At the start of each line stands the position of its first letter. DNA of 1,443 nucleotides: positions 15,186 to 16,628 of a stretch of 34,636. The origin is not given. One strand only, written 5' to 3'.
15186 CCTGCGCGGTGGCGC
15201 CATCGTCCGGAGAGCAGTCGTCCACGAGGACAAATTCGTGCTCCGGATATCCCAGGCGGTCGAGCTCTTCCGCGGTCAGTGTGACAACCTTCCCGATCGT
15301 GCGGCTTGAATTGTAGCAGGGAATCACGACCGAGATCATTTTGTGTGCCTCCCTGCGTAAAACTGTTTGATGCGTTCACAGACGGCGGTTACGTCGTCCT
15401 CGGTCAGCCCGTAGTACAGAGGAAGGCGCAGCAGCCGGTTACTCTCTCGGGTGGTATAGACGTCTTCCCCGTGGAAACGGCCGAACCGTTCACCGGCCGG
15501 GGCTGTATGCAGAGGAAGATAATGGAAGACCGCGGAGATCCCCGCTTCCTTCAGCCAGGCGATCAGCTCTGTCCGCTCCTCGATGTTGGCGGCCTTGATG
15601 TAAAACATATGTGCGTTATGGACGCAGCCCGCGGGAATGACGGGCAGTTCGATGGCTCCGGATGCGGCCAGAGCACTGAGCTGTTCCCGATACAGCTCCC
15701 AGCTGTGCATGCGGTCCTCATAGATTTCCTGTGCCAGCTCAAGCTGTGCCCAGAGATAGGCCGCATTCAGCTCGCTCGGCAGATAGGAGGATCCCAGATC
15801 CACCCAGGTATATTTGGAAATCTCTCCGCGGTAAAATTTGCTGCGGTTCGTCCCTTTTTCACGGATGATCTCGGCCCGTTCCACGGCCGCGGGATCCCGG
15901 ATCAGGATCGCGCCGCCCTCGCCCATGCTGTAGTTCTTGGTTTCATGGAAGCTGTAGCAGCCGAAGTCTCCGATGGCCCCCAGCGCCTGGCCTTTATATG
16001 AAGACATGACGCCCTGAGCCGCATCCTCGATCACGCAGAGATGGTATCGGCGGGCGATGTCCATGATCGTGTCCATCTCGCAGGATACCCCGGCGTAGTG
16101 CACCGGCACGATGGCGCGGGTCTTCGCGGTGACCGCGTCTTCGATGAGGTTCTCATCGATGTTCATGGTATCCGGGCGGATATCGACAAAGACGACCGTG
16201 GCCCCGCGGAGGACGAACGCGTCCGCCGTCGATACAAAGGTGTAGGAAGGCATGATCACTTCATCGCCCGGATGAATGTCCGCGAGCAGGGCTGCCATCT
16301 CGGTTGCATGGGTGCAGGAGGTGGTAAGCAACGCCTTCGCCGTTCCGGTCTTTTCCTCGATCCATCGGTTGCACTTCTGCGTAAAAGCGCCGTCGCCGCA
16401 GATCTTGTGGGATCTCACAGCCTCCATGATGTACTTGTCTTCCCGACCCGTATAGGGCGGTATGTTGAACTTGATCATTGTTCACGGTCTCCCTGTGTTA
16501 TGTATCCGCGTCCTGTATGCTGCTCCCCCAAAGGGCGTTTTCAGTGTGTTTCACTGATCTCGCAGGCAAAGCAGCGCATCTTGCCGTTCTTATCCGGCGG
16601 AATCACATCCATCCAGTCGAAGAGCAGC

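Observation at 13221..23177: Arn-like lipid-carrier glycosylation locus in a Gram-positive: aminotransferase + Und-P glycosyltransferase + flippase + YfhO, with two extra amide-forming ligases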

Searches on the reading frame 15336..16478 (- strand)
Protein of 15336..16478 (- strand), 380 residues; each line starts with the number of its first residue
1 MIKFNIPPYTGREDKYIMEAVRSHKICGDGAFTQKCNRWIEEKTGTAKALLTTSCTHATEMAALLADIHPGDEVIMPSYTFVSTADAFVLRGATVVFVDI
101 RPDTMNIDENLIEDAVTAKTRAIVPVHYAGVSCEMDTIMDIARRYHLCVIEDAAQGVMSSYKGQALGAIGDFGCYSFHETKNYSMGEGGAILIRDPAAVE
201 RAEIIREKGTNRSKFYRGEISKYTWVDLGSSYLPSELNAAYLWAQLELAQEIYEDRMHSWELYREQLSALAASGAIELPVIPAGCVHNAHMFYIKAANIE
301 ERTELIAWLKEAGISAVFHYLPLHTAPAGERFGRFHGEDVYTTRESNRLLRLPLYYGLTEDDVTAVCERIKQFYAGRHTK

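Call 4: search_protein_families(library=pfam, proteins=[window:15336-16478:-])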
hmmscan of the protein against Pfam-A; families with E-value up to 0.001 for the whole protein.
window:15336-16478:- (380 aa): 3 families
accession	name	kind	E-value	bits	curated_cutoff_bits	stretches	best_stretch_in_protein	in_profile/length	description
PF01041.23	DegT_DnrJ_EryC1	-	1.2e-87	295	19.8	1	13-370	7-359/360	DegT/DnrJ/EryC1/StrS aminotransferase family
PF00155.27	Aminotran_1_2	-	5.4e-08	32.8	19.7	1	32-154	47-187/361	Aminotransferase class I and II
PF00266.25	Aminotran_5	-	1.2e-05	24.9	21.5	1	48-160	63-183/371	Aminotransferase class-V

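Call 5: search_protein_families(library=ncbifam, proteins=[window:15336-16478:-])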
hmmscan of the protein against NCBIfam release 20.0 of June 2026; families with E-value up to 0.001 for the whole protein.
window:15336-16478:- (380 aa): 25 families
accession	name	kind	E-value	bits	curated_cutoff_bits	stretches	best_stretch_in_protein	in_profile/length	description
NF008687.0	PRK11706.1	equivalog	4.5e-191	634.5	375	1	1-374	1-374/375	dTDP-4-amino-4,6-dideoxygalactose transaminase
TIGR02379.1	ECA_wecE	subfamily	6.3e-191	634.1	434.85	1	1-374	1-375/376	dTDP-4-amino-4,6-dideoxy-D-glucose transaminase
TIGR03588.1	PseC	equivalog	9.9e-60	202.4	423.5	1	16-372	15-378/380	UDP-4-amino-4,6-dideoxy-N-acetyl-beta-L-altrosamine transaminase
NF008658.2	PRK11658.1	equivalog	4.4e-56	190.2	631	1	15-372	18-375/379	UDP-4-amino-4-deoxy-L-arabinose aminotransferase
TIGR04181.1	NHT_00031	hypoth_equivalog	3.4e-51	174.2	420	1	2-333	1-339/359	LegC family aminotransferase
NF011936.0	PRK15407.1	equivalog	3.8e-38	131.3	423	1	44-375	78-437/440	lipopolysaccharide biosynthesis protein RfbH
TIGR04427.1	PLP_DesI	equivalog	1.9e-35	122.7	650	1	20-371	41-380/390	dTDP-4-dehydro-6-deoxyglucose aminotransferase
NF005817.0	PRK07683.1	equivalog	2.5e-08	33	575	1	49-142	92-187/387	aminotransferase A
NF006569.0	PRK09082.1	subfamily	4.8e-08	32.5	420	1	33-124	77-168/386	methionine aminotransferase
NF006488.0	PRK08912.1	equivalog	6e-08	32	498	1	33-147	73-193/387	aminotransferase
NF041364.1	GntC_guanitoxin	equivalog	9.1e-08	31.4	415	1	50-153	64-174/356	guanitoxin biosynthesis PLP-dependent (S)-gamma-hydroxy-L-arginine cyclodehydratase GntC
NF005816.0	PRK07682.1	equivalog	1.4e-07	30.5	620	1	50-153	94-203/390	aminotransferase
NF004621.0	PRK05957.1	equivalog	1.5e-07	30.5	498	1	46-127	88-168/389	pyridoxal phosphate-dependent aminotransferase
NF009079.0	PRK12414.1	subfamily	1.6e-07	30.7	481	1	34-125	77-168/384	methionine aminotransferase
NF004770.0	PRK06108.1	subfamily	4.1e-07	29.2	422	1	33-153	83-210/396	pyridoxal phosphate-dependent aminotransferase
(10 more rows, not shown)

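Call 36: search_solved_structures(query=window:15336-16478:-, max_evalue=1e-20)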
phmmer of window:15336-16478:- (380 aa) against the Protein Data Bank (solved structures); distinct sequences matched with E-value up to 1e-20: 50.
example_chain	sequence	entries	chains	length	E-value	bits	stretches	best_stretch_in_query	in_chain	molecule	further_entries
6blg_A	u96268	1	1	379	1.2e-166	557.4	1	1-366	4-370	dTDP-4-amino-4,6-dideoxygalactose transaminase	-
4piw_A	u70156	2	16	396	2.3e-166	556.5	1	1-366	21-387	TDP-4-keto-6-deoxy-D-glucose transaminase family protein | dTDP-4-amino-4,6-dideoxygalactose transaminase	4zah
7b0d_A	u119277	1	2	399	2e-44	155.3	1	56-373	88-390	Glutamine--scyllo-inositol transaminase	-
3bn1_A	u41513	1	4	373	1.5e-43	152.4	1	6-372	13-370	Perosamine synthetase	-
3dr7_A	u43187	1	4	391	1.8e-43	152.2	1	6-372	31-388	Putative perosamine synthetase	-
3frk_A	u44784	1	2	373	2.6e-43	151.6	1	66-375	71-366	QdtB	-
3dr4_A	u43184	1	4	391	1.2e-42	149.4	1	6-372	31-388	Putative perosamine synthetase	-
4lc3_A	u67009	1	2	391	9.8e-42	146.4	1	15-373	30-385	Putative UDP-4-amino-4-deoxy-l-arabinose--oxoglutarate aminotransferase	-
1mdo_A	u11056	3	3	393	1.2e-41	146.1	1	30-373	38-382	ArnB aminotransferase | UDP-4-amino-4-deoxy-L-arabinose--oxoglutarate aminotransferase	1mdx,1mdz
8sng_A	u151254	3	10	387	3.3e-41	144.7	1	33-373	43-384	UDP-4-amino-4-deoxy-L-arabinose--oxoglutarate aminotransferase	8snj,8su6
4oca_A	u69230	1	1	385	1.3e-40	142.8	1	30-372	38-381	UDP-4-amino-4-deoxy-L-arabinose--oxoglutarate aminotransferase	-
7b0m_AAA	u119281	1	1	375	1.3e-39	139.5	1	11-291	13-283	Sugar aminotransferase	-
3uwc_A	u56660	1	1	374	7.9e-38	133.6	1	53-378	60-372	Nucleotide-sugar aminotransferase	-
5uid_A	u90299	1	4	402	2.7e-37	131.8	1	45-371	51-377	Aminotransferase TlmJ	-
5k8b_A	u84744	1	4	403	6.4e-37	130.6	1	34-279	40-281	8-amino-3,8-dideoxy-alpha-D-manno-octulosonate transaminase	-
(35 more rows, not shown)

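Call 39: search_solved_structures(query=window:15336-16478:-, max_evalue=1e-150, show_alignments=1)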
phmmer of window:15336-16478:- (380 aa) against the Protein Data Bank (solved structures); distinct sequences matched with E-value up to 1e-150: 2.
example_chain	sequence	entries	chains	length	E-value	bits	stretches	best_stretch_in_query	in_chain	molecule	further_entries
6blg_A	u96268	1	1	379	1.2e-166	557.4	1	1-366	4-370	dTDP-4-amino-4,6-dideoxygalactose transaminase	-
4piw_A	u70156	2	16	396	2.3e-166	556.5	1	1-366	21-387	TDP-4-keto-6-deoxy-D-glucose transaminase family protein | dTDP-4-amino-4,6-dideoxygalactose transaminase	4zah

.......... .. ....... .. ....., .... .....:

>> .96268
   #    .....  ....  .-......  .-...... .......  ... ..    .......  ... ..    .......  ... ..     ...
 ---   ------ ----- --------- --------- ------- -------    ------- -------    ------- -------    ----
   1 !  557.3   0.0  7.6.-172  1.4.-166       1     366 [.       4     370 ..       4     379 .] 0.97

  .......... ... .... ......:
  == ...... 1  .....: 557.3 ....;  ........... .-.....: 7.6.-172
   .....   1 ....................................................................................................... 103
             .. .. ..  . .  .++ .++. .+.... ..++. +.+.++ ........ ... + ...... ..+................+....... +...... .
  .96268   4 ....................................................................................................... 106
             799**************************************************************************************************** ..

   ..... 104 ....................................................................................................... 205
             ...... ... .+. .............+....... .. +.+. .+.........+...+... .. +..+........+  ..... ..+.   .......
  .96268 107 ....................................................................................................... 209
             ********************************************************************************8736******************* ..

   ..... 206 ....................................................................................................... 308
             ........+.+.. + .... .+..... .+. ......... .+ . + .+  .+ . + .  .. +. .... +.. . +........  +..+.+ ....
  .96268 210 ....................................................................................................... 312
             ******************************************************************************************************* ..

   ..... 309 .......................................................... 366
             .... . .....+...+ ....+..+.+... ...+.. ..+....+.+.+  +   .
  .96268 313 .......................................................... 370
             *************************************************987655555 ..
